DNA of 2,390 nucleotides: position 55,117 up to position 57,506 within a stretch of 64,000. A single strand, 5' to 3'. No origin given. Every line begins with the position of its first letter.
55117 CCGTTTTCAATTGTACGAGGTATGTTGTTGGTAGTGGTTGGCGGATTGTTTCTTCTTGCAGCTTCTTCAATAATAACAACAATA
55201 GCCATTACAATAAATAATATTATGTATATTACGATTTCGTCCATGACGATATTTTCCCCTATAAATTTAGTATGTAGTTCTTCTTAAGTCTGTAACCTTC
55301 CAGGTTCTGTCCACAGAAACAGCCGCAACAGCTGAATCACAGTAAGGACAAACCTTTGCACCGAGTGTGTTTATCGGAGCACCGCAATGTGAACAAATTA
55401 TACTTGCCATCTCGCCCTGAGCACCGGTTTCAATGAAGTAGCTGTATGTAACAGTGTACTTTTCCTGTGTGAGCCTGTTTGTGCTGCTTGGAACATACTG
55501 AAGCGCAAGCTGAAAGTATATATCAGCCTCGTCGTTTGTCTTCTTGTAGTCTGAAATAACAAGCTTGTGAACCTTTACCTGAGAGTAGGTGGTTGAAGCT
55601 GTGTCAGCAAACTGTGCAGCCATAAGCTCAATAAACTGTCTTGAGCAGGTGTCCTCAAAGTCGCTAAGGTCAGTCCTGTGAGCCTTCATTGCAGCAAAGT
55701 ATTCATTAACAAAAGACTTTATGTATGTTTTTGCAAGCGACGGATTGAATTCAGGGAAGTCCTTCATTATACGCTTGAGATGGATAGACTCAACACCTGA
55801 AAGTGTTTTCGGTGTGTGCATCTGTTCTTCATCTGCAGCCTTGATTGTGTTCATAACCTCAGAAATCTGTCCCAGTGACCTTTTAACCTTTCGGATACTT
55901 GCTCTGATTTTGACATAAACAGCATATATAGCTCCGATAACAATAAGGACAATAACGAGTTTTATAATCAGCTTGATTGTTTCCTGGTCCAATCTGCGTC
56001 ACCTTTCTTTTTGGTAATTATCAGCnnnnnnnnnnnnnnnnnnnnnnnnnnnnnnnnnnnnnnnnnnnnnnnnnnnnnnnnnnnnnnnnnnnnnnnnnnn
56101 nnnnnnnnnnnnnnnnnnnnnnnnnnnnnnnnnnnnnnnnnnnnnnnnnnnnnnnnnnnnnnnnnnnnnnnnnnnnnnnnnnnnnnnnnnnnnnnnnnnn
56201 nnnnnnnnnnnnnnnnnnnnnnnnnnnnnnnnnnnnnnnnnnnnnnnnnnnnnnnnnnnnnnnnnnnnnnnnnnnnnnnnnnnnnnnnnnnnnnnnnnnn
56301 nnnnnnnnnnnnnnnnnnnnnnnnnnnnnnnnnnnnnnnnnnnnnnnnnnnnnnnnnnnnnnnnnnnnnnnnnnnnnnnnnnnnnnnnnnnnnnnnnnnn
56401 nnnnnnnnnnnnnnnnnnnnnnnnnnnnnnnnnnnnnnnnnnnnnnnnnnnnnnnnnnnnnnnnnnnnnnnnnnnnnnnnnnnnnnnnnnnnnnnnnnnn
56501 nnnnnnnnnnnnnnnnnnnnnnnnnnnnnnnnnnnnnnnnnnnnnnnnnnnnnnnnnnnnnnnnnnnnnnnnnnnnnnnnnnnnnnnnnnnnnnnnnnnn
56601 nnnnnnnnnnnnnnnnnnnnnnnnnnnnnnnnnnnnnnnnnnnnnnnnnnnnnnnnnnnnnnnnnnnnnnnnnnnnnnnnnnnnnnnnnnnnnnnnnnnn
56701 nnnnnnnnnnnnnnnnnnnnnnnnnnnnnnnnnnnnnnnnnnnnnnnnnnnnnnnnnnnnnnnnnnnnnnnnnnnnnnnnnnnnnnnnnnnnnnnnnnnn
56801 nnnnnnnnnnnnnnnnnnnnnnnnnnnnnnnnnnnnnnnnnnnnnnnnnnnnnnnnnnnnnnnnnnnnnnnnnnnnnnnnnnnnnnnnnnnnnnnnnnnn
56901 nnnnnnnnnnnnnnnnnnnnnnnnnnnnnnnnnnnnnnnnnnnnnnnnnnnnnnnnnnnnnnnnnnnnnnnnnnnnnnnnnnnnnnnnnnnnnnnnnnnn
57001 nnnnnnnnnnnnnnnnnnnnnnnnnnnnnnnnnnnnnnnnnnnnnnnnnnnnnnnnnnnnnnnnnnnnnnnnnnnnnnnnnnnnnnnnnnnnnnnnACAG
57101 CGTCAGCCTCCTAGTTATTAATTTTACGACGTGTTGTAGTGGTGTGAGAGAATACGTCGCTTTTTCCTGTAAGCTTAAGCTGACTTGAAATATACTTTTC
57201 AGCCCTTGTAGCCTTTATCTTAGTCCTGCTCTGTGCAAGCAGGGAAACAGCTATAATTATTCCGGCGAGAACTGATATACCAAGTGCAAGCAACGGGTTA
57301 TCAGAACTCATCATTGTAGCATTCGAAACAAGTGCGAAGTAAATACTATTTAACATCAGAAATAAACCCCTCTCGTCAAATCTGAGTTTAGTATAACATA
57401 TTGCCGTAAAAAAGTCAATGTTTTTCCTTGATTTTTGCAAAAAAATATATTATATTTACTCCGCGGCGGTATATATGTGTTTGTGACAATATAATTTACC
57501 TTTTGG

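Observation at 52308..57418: Self-contained six-gene SPFH plus multi-zinc-ribbon membrane operon (YdjG/YdjI-like core, expanded, no pspA)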

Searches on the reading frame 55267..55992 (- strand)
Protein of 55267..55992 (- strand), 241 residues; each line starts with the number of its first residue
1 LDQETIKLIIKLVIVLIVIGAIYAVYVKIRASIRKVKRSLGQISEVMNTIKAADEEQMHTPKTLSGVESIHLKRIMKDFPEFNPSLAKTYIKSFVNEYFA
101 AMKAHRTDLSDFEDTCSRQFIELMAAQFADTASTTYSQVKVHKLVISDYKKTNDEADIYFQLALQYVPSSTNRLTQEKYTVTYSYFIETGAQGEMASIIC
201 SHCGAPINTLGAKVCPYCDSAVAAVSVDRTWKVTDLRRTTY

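Call 3: search_protein_families(library=pfam, proteins=[window:55267-55992:-], max_evalue=1)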
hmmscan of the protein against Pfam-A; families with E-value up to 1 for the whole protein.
window:55267-55992:- (241 aa): 11 families
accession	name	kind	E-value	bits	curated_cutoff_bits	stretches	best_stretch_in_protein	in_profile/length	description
PF13240.11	Zn_Ribbon_1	-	0.00074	19.7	25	1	200-218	2-19/23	zinc-ribbon domain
PF13248.11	Zn_ribbon_3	-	0.0016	18.3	27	1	198-218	3-22/26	zinc-ribbon domain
PF12773.13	DZR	-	0.0028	18.2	27.3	1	198-218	25-44/45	Double zinc ribbon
PF17032.10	Zn_ribbon_15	-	0.012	16.9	28.9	1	174-223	13-63/73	zinc-ribbon family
PF19465.4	DUF6002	-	0.015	14.4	25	1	76-145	27-95/447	Family of unknown function (DUF6002)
PF25573.1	TPR_PSMD3_N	-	0.044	13.8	27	1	67-167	19-116/306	PSMD3-like, N-terminal TPR repeats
PF01155.25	HypA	-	0.054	14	28.9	1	195-233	68-107/112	Hydrogenase/urease nickel incorporation, metallochaperone, hypA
PF10571.15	UPF0547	-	0.063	13.9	29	0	213-223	1-11/26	Uncharacterised protein family UPF0547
PF13920.12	zf-C3HC4_3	-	0.14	12.4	27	1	198-223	24-47/49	Zinc finger, C3HC4 type (RING finger)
PF23455.1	DUF7129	-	0.17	12.1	30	1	200-229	14-44/45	Domain of unknown function (DUF7129)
PF05961.16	Chordopox_A13L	-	0.3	11.8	24.1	1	9-51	6-47/69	Chordopoxvirus A13L protein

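Call 4: search_protein_families(library=ncbifam, proteins=[window:55267-55992:-], max_evalue=1)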
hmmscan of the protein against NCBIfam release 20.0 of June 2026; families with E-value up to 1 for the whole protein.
window:55267-55992:- (241 aa): 3 families
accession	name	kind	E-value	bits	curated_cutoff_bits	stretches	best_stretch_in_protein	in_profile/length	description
NF001646.0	PRK00420.1-3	equivalog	0.014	15.7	117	1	194-227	17-51/117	hypothetical protein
NF033928.1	alph_xenorhab_A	subfamily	0.036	13.4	125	1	34-142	81-184/339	alpha-xenorhabdolysin family binary toxin subunit A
NF038356.1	actino_DLW39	hypoth_equivalog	0.26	11.1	24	1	11-32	2-23/38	DLW-39 family protein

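Call 5: search_protein_families(library=padloc, proteins=[window:55267-55992:-], max_evalue=1)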
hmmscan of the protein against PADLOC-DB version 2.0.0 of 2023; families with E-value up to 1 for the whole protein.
window:55267-55992:- (241 aa): 0 families

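Call 15: find_homologous_proteins(query=window:55267-55992:-)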
Query window:55267-55992:- (241 aa): 14 proteins with E <= 0.001 among 275 candidates.
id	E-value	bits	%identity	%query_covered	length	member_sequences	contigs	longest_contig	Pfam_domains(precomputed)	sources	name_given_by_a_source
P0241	1.4e-151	520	98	100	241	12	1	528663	-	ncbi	-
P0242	1.4e-122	425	78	100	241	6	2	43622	-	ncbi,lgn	-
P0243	3.4e-107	375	69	100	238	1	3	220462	-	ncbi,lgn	-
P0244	2.0e-104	366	71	86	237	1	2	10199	-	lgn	-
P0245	3.3e-102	359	71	86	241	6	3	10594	-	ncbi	-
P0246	5.2e-102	358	67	98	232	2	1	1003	-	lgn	-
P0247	5.3e-102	358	68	91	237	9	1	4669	-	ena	-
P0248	5.6e-99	348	69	86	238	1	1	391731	-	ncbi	-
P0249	1.0e-58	217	47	84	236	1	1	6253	-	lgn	-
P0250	4.1e-58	215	46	93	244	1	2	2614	-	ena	-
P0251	1.9e-37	147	35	87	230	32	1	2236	-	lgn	-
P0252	1.1e-22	99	29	88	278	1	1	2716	-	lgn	-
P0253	1.6e-22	98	30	98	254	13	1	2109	-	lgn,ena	-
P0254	1.5e-18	85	23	96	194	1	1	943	-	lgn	-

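Call 26: search_solved_structures(query=A1, max_evalue=1)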
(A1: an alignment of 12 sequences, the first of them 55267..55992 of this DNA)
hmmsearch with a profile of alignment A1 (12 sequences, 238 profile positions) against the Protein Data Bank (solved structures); distinct sequences matched with E-value up to 1: 3.
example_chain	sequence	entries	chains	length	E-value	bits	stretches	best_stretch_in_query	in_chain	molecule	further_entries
1ku9_A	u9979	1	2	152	0.16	14.8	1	42-131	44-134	hypothetical protein MJ223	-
4qiw_P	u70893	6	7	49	0.41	13.4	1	194-221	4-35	DNA-directed RNA polymerase subunit P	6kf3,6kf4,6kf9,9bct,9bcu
9l94_S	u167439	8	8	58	0.49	13.2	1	187-222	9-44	Large ribosomal subunit protein eL37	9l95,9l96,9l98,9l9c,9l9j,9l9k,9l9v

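Call 35: predict_structure(alignment_id=A1)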
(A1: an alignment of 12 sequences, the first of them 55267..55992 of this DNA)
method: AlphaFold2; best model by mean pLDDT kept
length: 241 residues; sequences in the alignment: 12
mean_pLDDT: 77.2   pTM: 0.56
mean pLDDT of the five models: 77.2, 76.7, 76.3, 75.2, 72.8
residues with pLDDT >= 90: 43; 70-90: 133; 50-70: 44; < 50: 21
segments of 3 or more residues with pLDDT < 50: 59-64, 190-197
pLDDT, mean of each block of 10 residues (from residue 1): 78 90 85 66 52 49 58 88 89 92 86 86 86 80 89 87 88 87 79 49 69 76 61 87 47
secondary structure, 60 per line:
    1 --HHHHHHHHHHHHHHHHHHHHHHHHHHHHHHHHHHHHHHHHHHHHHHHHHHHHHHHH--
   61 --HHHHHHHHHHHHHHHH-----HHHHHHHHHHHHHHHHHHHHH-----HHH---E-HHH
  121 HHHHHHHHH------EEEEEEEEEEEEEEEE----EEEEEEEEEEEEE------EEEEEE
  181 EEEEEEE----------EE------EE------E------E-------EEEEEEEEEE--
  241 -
elements in order: H3-58 H63-78 H84-104 H118-129 E136-151 E156-168 E175-187 E229-238

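Call 39: search_protein_representatives(alignment_id=A1)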
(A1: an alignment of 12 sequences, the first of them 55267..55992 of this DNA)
Query: 12 sequences, 238 profile positions. Proteins with E-value up to 0.001 (for the whole library): 2293; up to 1e-10: 621; up to 1e-30: 238. The best 150 are listed.
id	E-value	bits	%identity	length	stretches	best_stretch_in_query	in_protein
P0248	1.9e-86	305.9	-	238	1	8-237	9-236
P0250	1.5e-85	303.0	-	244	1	1-237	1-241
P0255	1.8e-67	243.8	-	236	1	4-235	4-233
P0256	1.0e-65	238.1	-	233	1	4-235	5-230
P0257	4.5e-64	232.7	-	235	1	4-233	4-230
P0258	7.0e-64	232.0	-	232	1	4-237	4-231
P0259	1.1e-60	221.6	-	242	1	4-236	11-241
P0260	1.3e-60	221.4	-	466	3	66-236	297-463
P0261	7.6e-59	215.5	-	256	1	3-237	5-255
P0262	8.7e-58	212.1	-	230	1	4-237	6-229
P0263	8.1e-57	208.9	-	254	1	5-235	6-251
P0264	3.9e-56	206.7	-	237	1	7-236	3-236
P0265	3.4e-55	203.6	-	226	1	8-237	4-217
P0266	5.6e-55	202.9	-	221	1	12-237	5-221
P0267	1.8e-52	194.6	-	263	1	4-237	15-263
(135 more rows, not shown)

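Call 41: fold_search(model_id=the predicted structure, library=pdb)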
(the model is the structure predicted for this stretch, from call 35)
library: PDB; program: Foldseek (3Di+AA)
matches with E <= 10: 930; with E <= 0.001: 0
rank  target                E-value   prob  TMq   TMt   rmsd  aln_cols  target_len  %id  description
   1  5had                  1.1e-03  1.00  0.38  0.63   5.0       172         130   12  Crystal structure of intermembrane space region of chloroplast protein ARC6 (released 2017-01-18)
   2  6jzf_B                1.5e-03  1.00  0.35  0.52  11.9       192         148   13  Structure of the intermembrane space region of PARC6 (released 2020-05-06)
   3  5d9r                  1.6e-03  1.00  0.39  0.65   4.6       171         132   13  Crystal structure of a conserved domain in the intermembrane space region of the plastid division protein ARC6 (released 2015-11-11)
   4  2cw9                  2.0e-03  1.00  0.33  0.41   9.0       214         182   10  Crystal structure of human Tim44 C-terminal domain (released 2005-12-17)
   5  5u9o_A                7.1e-03  1.00  0.35  0.52   4.8       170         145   12  Cocrystal structure of the intermembrane space region of the plastid division proteins PARC6 and PDV1 (released 2017-12-20)
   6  6jzn_A                7.5e-03  1.00  0.33  0.53   5.8       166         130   12  Structure of the intermembrane space region of PARC6-PDV1 (released 2020-05-06)
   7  6jzn_D                8.4e-03  1.00  0.34  0.56   5.3       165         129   13  Structure of the intermembrane space region of PARC6-PDV1 (released 2020-05-06)
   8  7o9k_d                9.5e-03  0.99  0.34  0.36   7.9       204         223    9  Human mitochondrial ribosome large subunit assembly intermediate with MTERF4-NSUN4, MRM2, MTG1, the MALSU module, GTPB (released 2021-06-30)
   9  6jzn_C                1.3e-02  0.99  0.33  0.52   5.7       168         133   12  Structure of the intermembrane space region of PARC6-PDV1 (released 2020-05-06)
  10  2ux0_B                1.4e-02  0.97  0.27  0.42   5.1       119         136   12  Structure of the oligomerisation domain of calcium-calmodulin dependent protein kinase II gamma (released 2007-04-10)
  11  7sjy_B                1.4e-02  0.97  0.29  0.24   5.9       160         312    8  Crystal structure of Clostridium thermocellum RsgI9 S1C-NTF2 bi-domain (released 2022-03-02)
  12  5u9l_B                1.4e-02  0.84  0.27  0.38  12.7       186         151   13  Crystal structure of the intermembrane space region of the plastid division protein PARC6 (released 2017-12-20)
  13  9eoy_B                1.8e-02  0.89  0.27  0.42   7.4       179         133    9  Structure of Thr354Asn, Glu355Gln, Thr412Asn, Ile414Met, Ile464His, and Phe467Met mutant human CaMKII alpha hub bound  (released 2024-09-25)
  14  6jzn_B                1.9e-02  0.99  0.35  0.55   5.3       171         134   11  Structure of the intermembrane space region of PARC6-PDV1 (released 2020-05-06)
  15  8rri_d                1.9e-02  0.97  0.33  0.33   8.7       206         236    9  Human mitochondrial ribosome in complex with antibiotic tigecycline (released 2025-03-12)
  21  3qk9_B                2.6e-02  0.87  0.30  0.38   8.2       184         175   13  Yeast Tim44 C-terminal domain complexed with Cymal-3 (released 2011-03-09)
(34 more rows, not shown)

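Call 42: search_protein_families(library=pfam, alignment_id=A3, max_evalue=0.01)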
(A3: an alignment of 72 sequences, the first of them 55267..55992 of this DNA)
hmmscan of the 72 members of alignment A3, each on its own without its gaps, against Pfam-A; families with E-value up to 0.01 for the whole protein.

A. member 1, window:55267-55992:- (241 aa): 3 families
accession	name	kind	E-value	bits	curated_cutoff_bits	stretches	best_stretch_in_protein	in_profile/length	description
PF13240.11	Zn_Ribbon_1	-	0.00074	19.7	25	1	200-218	2-19/23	zinc-ribbon domain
PF13248.11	Zn_ribbon_3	-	0.0016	18.3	27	1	198-218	3-22/26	zinc-ribbon domain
PF12773.13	DZR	-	0.0028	18.2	27.3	1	198-218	25-44/45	Double zinc ribbon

B. families by the number of members that match (of 72 scanned): 37 families (the first 25 are shown)
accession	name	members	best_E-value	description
PF13248.11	Zn_ribbon_3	52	1.1e-06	zinc-ribbon domain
PF12773.13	DZR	49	4.6e-07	Double zinc ribbon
PF13240.11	Zn_Ribbon_1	49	3.5e-06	zinc-ribbon domain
PF04280.21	Tim44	29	1.4e-12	Tim44-like domain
PF24460.1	DUF7575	11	6.3e-05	Domain of unknown function (DUF7575)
PF08271.17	Zn_Ribbon_TF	6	4.4e-05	TFIIB zinc-binding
PF17032.10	Zn_ribbon_15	5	0.0018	zinc-ribbon family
PF24463.1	DUF7577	4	2.3e-06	Domain of unknown function (DUF7577)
PF25155.1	NTF2_YvbJ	2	7.9e-05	YvbJ NTF2-like domain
PF01155.25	HypA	2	0.0014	Hydrogenase/urease nickel incorporation, metallochaperone, hypA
PF11023.14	DUF2614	2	0.0028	Zinc-ribbon containing domain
PF06221.18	zf-C2HC5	2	0.0031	Putative zinc finger motif, C2HC5-type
PF18912.6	DZR_2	2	0.0047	Double zinc ribbon domain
PF24333.1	DUF7501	1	0.00021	Family of unknown function (DUF7501)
PF20832.2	Reov_VP3_MTase2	1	0.00029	Reovirus VP3 protein, Methyltransferase domain 2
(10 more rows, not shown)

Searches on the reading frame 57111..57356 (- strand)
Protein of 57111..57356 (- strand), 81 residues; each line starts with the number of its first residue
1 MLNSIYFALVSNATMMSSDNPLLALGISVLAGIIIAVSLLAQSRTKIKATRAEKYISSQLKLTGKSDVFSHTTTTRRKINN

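Call 3: search_protein_families(library=pfam, proteins=[window:57111-57356:-], max_evalue=1)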
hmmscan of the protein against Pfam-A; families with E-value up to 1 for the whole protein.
window:57111-57356:- (81 aa): 0 families

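Call 4: search_protein_families(library=ncbifam, proteins=[window:57111-57356:-], max_evalue=1)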
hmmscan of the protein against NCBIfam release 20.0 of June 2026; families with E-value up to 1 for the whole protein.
window:57111-57356:- (81 aa): 2 families
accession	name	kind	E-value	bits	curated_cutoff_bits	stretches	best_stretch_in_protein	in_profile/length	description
TIGR03750.1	conj_TIGR03750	hypoth_equivalog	0.024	14.6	70.75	1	10-71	36-97/111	TIGR03750 family conjugal transfer protein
NF005174.0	PRK06649.1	equivalog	0.042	13.9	127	1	10-52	65-109/143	V-type ATP synthase subunit K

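Call 5: search_protein_families(library=padloc, proteins=[window:57111-57356:-], max_evalue=1)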
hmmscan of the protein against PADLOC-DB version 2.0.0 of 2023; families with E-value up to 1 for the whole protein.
window:57111-57356:- (81 aa): 1 family
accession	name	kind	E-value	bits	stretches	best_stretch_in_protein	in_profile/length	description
PDLC03821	Drt1b|RTasTM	-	0.0076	14.5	1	7-76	8-76/151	DRT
